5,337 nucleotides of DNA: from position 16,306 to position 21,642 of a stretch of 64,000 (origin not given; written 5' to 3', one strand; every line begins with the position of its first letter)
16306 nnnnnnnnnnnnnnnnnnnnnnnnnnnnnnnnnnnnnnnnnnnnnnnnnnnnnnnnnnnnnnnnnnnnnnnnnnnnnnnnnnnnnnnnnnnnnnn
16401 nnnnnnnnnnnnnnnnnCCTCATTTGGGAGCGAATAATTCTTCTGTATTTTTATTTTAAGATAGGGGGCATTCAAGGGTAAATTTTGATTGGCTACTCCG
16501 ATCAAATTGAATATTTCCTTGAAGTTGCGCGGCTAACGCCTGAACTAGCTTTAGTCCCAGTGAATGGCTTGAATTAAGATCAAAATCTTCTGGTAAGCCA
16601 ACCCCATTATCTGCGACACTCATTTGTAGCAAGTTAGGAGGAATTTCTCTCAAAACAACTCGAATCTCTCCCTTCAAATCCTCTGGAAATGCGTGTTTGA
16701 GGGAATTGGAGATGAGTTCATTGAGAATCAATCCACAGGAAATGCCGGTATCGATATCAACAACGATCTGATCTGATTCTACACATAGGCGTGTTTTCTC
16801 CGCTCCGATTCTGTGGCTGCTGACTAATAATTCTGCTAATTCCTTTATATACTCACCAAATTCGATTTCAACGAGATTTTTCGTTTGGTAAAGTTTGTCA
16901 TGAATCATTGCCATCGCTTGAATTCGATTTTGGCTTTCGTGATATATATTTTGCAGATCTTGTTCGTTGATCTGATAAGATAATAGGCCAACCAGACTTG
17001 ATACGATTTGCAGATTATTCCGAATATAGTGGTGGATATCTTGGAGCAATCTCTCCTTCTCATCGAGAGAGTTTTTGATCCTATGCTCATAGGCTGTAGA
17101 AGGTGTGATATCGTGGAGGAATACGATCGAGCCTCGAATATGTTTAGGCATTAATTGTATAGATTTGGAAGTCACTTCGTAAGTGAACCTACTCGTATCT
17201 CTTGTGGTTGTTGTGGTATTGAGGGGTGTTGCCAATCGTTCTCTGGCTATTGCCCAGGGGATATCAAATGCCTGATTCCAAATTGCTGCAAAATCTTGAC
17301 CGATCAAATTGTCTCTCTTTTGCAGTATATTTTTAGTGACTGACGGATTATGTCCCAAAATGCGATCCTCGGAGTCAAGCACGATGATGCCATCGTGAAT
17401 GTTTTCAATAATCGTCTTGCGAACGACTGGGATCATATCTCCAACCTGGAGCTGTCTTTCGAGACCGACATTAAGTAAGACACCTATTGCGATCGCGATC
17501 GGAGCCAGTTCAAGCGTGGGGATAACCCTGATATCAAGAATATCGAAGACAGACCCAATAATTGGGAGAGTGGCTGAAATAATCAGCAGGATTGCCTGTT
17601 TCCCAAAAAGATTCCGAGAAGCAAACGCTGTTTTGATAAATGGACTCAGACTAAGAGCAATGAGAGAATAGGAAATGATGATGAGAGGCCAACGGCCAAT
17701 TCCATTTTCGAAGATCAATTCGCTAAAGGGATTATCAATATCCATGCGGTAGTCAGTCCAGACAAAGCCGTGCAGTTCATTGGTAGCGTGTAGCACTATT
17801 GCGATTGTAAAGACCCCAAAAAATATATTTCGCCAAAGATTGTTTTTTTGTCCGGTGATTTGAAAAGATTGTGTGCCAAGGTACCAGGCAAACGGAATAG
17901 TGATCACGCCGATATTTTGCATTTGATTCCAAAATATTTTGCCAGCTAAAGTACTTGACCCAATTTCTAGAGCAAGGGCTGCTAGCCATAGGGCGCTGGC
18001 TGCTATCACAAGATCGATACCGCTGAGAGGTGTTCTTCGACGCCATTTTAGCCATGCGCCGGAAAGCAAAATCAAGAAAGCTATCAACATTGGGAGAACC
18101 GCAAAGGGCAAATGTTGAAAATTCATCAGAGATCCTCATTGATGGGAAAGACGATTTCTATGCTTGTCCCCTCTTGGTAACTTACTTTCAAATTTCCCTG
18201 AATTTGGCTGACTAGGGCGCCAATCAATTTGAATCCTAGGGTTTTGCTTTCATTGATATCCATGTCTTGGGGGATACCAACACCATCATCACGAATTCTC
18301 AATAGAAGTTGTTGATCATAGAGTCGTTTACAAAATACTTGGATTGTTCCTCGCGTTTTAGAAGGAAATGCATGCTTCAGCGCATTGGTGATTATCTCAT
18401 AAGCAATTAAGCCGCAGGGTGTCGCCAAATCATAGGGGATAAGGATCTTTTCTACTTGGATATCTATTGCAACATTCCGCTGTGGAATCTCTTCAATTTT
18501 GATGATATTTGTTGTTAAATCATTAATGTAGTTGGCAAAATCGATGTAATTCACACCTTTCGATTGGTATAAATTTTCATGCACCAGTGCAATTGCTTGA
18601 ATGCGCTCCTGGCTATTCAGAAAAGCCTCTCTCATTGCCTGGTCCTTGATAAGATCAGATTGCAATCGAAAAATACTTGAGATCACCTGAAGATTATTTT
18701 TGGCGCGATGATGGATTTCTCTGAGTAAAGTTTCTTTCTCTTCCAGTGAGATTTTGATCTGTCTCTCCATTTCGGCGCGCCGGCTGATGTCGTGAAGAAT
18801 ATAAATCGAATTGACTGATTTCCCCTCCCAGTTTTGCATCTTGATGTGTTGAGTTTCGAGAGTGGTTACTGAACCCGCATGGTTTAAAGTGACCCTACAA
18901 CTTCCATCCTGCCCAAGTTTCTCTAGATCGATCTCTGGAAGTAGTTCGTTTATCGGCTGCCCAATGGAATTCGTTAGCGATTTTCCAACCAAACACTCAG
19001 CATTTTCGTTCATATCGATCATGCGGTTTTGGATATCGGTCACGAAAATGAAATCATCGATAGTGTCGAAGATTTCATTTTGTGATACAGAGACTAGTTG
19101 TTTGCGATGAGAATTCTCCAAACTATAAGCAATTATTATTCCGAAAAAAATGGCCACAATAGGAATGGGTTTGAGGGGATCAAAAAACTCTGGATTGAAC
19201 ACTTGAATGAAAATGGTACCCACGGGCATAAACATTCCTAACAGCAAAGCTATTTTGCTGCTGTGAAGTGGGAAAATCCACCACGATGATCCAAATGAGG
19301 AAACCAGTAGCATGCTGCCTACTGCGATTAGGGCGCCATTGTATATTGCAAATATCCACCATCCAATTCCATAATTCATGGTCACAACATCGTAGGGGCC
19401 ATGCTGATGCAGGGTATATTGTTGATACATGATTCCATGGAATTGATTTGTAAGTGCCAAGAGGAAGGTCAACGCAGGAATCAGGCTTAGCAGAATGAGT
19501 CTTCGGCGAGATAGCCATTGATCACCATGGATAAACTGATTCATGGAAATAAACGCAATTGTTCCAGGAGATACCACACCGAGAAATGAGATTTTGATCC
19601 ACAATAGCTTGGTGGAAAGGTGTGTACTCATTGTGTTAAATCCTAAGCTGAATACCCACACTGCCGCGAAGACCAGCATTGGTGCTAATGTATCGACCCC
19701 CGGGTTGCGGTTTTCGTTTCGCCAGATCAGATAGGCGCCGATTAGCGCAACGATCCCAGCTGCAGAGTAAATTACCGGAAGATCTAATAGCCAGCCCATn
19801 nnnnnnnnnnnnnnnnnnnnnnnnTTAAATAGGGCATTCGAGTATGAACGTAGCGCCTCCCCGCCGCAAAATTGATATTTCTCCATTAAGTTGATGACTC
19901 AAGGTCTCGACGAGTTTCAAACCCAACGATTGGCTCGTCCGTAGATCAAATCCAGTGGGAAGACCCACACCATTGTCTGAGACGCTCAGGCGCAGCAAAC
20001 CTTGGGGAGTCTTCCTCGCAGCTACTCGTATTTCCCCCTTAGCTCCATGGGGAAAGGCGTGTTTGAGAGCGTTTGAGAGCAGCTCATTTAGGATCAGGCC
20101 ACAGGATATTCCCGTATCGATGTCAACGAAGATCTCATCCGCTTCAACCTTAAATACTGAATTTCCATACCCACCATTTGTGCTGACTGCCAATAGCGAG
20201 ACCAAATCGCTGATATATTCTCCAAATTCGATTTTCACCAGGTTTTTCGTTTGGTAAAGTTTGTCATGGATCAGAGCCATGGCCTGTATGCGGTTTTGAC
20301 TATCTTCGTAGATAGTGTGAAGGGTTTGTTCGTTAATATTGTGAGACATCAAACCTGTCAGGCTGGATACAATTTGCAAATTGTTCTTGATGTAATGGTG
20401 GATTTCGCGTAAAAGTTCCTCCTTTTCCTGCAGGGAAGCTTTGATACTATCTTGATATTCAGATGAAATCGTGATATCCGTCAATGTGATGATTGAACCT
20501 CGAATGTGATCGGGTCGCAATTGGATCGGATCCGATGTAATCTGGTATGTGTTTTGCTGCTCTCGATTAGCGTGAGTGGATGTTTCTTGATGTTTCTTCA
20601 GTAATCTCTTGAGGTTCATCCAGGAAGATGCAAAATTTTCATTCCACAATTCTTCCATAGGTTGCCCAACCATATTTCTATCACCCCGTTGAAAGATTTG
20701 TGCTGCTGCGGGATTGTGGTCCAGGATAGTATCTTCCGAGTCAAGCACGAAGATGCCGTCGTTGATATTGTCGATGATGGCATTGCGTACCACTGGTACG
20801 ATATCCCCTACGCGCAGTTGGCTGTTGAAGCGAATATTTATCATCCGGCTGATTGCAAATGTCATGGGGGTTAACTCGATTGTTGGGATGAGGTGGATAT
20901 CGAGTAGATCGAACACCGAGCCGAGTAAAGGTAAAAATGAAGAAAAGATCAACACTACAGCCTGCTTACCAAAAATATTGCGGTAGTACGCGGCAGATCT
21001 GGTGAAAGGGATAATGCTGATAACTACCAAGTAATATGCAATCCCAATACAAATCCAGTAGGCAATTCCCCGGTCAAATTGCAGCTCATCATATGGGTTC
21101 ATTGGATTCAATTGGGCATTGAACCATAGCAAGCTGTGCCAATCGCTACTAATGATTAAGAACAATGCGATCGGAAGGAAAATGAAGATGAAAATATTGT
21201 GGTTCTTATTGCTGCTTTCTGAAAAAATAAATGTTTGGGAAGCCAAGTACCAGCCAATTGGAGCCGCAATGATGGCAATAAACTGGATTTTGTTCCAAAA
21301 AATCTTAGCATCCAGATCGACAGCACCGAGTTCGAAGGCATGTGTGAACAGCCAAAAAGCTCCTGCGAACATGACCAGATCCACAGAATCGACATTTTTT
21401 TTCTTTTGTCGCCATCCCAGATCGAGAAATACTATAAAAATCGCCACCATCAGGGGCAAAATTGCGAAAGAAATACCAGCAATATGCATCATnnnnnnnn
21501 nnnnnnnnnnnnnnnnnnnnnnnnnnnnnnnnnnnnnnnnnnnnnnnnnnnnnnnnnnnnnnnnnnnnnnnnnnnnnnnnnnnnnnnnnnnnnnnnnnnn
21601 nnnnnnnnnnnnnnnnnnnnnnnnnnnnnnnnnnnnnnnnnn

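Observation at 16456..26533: Six tightly coupled 7TM-PAS-HisKA_2 sensor kinases organised as three (B,A) gene pairs, with no response regulator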

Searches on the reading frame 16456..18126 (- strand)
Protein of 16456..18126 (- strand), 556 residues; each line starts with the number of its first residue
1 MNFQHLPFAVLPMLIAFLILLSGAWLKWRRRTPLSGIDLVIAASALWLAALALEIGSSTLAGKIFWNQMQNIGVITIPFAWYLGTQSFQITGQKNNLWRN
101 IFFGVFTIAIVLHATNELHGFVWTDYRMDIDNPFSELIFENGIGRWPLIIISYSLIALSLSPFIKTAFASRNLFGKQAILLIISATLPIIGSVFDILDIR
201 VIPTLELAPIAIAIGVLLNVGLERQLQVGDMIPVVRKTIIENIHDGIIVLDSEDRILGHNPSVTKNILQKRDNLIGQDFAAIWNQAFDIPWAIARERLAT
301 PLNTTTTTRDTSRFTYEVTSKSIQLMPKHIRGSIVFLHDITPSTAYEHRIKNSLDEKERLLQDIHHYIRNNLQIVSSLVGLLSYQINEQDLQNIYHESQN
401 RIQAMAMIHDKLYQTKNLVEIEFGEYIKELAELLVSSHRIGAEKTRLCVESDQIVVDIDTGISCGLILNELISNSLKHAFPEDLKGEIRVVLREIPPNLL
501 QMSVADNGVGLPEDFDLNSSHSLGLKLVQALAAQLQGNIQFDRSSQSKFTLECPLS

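Call 4: search_protein_families(library=pfam, proteins=[window:16456-18126:-], max_evalue=0.01)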
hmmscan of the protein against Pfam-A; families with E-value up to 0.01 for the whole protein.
window:16456-18126:- (556 aa): 8 families
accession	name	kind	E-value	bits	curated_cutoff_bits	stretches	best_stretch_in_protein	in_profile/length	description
PF16927.11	HisKA_7TM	-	1.7e-31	110.2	28.6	1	13-218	2-209/224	N-terminal 7TM region of histidine kinase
PF07568.18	HisKA_2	-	5.4e-23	81.3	22.3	1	364-437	2-75/76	Histidine kinase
PF02518.31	HATPase_c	-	2.7e-10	41.1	26.4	1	466-555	8-109/111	Histidine kinase-, DNA gyrase B-, and HSP90-like ATPase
PF00989.32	PAS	-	1e-06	29.2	22.6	1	237-340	4-113/113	PAS fold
PF07536.20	HWE_HK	-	0.00025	22.2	22.8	1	364-417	2-53/83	HWE histidine kinase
PF08448.16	PAS_4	-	0.0003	21.4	23.1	1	241-320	2-74/110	PAS fold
PF13426.13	PAS_9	-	0.00035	21.2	27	1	245-341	2-102/103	PAS domain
PF13581.12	HATPase_c_2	-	0.0014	19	27.4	1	465-535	33-112/127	Histidine kinase-like ATPase domain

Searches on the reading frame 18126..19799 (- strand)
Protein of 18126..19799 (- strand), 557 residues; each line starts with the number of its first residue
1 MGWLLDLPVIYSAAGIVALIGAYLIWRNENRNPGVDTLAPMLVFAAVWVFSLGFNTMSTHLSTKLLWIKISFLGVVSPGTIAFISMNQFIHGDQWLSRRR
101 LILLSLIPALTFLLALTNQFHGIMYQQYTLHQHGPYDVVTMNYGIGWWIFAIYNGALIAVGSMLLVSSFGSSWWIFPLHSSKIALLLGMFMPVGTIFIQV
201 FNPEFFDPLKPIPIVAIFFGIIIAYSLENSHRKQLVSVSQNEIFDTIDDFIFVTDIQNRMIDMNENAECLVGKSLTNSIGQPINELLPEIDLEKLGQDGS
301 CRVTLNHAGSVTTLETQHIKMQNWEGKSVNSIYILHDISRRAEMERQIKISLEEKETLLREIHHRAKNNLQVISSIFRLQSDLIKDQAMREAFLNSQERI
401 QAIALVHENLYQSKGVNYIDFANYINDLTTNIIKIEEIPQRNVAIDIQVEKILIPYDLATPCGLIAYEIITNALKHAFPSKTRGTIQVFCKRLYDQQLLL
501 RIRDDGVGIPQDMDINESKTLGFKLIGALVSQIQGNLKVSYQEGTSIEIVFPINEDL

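Call 4: search_protein_families(library=pfam, proteins=[window:18126-19799:-], max_evalue=0.01)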
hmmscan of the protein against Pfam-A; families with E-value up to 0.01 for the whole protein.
window:18126-19799:- (557 aa): 8 families
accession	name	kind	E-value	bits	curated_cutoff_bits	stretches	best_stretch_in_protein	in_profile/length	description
PF16927.11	HisKA_7TM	-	1.4e-35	123.7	28.6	1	12-227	3-214/224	N-terminal 7TM region of histidine kinase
PF07568.18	HisKA_2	-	1.6e-26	92.6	22.3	1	361-434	1-74/76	Histidine kinase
PF02518.31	HATPase_c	-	7.9e-10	39.6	26.4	1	464-553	8-109/111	Histidine kinase-, DNA gyrase B-, and HSP90-like ATPase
PF00989.32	PAS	-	9.1e-07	29.3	22.6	1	242-292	5-55/113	PAS fold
PF07536.20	HWE_HK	-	2.4e-06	28.6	22.8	1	361-414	1-52/83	HWE histidine kinase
PF13581.12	HATPase_c_2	-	0.00031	21.2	27.4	1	452-517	22-86/127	Histidine kinase-like ATPase domain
PF08448.16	PAS_4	-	0.0014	19.3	23.1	1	244-291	1-48/110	PAS fold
PF13426.13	PAS_9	-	0.007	17.1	27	0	249-338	2-101/103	PAS domain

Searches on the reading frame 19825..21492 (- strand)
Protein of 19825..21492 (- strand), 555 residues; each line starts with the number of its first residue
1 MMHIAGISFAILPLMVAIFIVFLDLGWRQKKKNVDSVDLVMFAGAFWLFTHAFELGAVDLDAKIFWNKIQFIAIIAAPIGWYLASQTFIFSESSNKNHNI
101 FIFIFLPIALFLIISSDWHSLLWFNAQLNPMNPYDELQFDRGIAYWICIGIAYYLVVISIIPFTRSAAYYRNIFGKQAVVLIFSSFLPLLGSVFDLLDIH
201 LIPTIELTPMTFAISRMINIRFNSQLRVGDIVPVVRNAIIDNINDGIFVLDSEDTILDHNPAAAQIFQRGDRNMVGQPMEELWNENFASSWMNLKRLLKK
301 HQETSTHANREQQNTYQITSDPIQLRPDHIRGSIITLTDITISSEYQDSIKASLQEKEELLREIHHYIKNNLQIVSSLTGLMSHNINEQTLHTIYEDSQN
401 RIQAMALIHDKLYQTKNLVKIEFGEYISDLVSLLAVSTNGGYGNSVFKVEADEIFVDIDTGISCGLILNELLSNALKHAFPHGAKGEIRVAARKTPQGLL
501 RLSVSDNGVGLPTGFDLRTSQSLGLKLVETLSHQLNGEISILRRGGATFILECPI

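Call 4: search_protein_families(library=pfam, proteins=[window:19825-21492:-], max_evalue=0.01)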
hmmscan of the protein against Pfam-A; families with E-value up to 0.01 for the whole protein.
window:19825-21492:- (555 aa): 11 families
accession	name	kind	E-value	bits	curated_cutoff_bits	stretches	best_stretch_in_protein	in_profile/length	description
PF16927.11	HisKA_7TM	-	2.1e-31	110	28.6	1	12-233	8-224/224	N-terminal 7TM region of histidine kinase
PF07568.18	HisKA_2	-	6.6e-22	77.8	22.3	1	363-434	1-72/76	Histidine kinase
PF02518.31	HATPase_c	-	1.6e-11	45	26.4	1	466-554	8-108/111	Histidine kinase-, DNA gyrase B-, and HSP90-like ATPase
PF13426.13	PAS_9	-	1.1e-08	35.7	27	1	244-341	1-102/103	PAS domain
PF13188.13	PAS_8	-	6.3e-08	32.7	21.8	1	238-285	5-49/65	PAS domain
PF00989.32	PAS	-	7e-08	32.9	22.6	1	237-312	4-76/113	PAS fold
PF08448.16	PAS_4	-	1.8e-07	31.8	23.1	1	241-342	2-107/110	PAS fold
PF13581.12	HATPase_c_2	-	1.3e-06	28.9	27.4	1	463-535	31-112/127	Histidine kinase-like ATPase domain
PF12860.13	PAS_7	-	4.2e-06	27.3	27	1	240-346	1-113/115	PAS fold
PF13596.12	PAS_10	-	3.4e-05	24.9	22.1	1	238-341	3-106/106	PAS domain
PF07536.20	HWE_HK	-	0.00011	23.3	22.8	1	363-416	1-52/83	HWE histidine kinase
